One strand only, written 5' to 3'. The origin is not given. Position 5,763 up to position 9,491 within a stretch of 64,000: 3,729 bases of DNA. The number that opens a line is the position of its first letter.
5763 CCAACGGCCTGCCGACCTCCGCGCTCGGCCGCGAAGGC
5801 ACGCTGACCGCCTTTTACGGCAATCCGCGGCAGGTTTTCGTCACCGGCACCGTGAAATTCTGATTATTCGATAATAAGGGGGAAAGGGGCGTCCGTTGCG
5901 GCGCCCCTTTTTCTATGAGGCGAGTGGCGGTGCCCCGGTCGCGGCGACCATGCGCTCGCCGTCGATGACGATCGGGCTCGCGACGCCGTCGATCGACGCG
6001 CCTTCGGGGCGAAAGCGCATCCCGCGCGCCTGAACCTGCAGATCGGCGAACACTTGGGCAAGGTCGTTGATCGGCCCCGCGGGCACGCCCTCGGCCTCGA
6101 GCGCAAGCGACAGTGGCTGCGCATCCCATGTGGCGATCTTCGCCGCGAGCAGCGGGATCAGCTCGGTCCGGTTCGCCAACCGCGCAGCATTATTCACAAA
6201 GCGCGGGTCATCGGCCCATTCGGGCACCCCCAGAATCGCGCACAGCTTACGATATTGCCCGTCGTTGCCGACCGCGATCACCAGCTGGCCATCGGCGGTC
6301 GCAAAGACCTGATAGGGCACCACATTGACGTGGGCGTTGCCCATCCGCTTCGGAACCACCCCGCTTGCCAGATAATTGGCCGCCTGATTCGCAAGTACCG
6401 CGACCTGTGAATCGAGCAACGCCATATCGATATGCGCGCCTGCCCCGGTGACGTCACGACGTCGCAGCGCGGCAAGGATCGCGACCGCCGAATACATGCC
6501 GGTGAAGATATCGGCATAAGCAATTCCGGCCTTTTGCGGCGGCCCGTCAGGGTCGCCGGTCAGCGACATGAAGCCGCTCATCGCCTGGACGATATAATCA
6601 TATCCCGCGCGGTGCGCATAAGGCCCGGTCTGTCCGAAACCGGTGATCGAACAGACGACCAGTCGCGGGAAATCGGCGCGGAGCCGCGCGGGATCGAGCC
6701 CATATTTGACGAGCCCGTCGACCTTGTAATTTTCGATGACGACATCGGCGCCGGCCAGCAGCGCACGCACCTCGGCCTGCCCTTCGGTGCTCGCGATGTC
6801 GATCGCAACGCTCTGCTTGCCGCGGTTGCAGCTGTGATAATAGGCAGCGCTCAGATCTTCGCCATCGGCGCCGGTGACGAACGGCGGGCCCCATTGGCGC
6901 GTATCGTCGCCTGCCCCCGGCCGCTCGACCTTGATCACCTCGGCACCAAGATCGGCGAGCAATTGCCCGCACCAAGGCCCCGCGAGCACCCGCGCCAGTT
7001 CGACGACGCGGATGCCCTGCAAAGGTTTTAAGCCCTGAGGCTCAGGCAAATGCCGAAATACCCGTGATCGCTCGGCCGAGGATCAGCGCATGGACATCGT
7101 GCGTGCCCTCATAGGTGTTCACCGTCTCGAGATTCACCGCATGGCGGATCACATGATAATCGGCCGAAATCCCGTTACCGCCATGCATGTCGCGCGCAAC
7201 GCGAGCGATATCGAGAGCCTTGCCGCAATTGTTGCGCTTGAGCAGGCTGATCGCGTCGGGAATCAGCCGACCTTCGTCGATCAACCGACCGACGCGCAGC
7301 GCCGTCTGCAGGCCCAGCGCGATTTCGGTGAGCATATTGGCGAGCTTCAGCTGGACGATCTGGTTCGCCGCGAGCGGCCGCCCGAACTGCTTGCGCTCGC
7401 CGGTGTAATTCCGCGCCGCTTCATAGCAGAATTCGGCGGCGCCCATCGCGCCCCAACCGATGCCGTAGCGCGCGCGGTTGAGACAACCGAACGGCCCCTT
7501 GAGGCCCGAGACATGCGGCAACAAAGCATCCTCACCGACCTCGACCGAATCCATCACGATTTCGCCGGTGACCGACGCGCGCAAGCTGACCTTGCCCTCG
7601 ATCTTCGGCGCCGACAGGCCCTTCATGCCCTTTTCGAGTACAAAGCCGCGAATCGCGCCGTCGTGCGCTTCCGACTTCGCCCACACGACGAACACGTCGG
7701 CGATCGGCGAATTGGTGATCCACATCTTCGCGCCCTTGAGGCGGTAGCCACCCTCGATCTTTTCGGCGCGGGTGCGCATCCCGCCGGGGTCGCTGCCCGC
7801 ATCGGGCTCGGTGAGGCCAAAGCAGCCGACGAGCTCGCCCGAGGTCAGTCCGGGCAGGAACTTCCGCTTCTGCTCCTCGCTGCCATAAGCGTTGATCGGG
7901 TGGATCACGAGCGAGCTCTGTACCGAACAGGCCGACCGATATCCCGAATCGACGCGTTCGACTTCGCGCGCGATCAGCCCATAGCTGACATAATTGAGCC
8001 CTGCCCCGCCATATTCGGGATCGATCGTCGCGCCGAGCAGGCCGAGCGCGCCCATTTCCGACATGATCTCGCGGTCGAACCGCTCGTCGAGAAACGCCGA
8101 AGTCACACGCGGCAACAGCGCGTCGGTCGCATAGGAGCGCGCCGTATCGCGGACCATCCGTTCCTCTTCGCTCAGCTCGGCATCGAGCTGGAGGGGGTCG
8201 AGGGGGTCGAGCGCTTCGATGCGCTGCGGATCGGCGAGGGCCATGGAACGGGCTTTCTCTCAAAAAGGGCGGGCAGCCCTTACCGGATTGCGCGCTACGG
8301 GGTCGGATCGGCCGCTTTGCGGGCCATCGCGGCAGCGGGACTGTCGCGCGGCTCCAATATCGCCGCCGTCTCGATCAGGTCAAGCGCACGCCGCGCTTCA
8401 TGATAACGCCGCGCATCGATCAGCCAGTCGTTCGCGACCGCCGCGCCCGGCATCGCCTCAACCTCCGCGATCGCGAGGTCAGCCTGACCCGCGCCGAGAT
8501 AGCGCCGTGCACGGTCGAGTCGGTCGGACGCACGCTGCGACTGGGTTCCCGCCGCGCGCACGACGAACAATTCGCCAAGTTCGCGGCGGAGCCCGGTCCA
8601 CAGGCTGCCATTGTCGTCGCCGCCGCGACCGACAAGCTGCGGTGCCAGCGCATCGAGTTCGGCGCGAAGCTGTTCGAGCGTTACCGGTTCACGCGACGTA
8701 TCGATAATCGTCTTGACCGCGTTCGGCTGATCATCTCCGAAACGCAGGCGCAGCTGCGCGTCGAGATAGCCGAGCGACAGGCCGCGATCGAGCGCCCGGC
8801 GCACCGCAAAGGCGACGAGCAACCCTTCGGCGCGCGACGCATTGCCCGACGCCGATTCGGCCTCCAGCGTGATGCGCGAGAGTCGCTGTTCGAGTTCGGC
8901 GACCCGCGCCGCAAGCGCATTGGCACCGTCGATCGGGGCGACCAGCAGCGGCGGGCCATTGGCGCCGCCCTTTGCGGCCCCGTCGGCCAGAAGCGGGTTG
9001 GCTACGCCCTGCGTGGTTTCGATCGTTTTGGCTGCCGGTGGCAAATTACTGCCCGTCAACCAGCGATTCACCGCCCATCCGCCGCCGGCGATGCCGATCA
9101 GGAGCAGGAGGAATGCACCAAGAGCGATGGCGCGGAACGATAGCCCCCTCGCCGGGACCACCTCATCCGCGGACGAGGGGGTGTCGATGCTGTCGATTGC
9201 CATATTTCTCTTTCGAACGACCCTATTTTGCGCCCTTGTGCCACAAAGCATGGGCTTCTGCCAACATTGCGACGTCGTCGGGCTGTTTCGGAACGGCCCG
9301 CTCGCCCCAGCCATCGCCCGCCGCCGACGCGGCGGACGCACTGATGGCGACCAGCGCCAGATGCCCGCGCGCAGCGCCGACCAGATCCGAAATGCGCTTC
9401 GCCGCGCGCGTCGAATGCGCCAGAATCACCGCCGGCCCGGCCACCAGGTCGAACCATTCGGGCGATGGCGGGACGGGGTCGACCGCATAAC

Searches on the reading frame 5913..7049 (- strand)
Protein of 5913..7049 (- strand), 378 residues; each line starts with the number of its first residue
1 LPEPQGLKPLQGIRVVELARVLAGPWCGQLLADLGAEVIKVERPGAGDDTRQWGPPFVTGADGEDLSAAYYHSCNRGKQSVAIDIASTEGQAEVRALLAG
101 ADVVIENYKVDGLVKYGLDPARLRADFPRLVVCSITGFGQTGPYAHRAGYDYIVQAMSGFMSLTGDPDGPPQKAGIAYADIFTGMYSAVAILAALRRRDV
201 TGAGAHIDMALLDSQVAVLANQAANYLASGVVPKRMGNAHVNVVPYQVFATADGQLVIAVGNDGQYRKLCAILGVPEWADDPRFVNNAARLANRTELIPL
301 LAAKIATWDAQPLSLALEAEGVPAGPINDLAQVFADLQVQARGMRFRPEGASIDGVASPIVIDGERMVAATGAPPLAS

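Call 87: search_protein_families(library=pfam, proteins=[window:5913-7049:-], max_evalue=0.00001)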
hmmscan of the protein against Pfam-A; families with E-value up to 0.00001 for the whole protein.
window:5913-7049:- (378 aa): 1 family
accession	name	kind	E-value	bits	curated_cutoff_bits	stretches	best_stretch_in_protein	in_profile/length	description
PF02515.22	CoA_transf_3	-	1.2e-123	413.3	23.3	1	10-376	1-362/366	CoA-transferase family III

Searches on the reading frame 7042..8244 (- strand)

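Call 87: search_protein_families(library=pfam, proteins=[window:7042-8244:-], max_evalue=0.00001)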
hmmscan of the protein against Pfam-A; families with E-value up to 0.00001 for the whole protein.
window:7042-8244:- (400 aa): 4 families
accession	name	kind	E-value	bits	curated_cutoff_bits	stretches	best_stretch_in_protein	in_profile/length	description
PF02771.21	Acyl-CoA_dh_N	-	1.4e-35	122.5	22.9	1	25-137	1-113/113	Acyl-CoA dehydrogenase, N-terminal domain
PF00441.29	Acyl-CoA_dh_1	-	6.6e-29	101.4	22.4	1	248-393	4-149/150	Acyl-CoA dehydrogenase, C-terminal domain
PF02770.24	Acyl-CoA_dh_M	-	1.1e-21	77.3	33.3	1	141-234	1-97/97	Acyl-CoA dehydrogenase, middle domain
PF08028.16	Acyl-CoA_dh_2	-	3e-07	31.2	22.7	1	261-381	2-132/134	Acyl-CoA dehydrogenase, C-terminal domain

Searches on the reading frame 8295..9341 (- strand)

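Call 87: search_protein_families(library=pfam, proteins=[window:8295-9341:-], max_evalue=0.00001)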
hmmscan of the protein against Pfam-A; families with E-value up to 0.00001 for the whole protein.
window:8295-9341:- (348 aa): 1 family
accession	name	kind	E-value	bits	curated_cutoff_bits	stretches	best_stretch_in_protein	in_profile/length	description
PF09731.14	Mitofilin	-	6.8e-08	32.3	27.4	1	275-327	559-613/614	Mitochondrial inner membrane protein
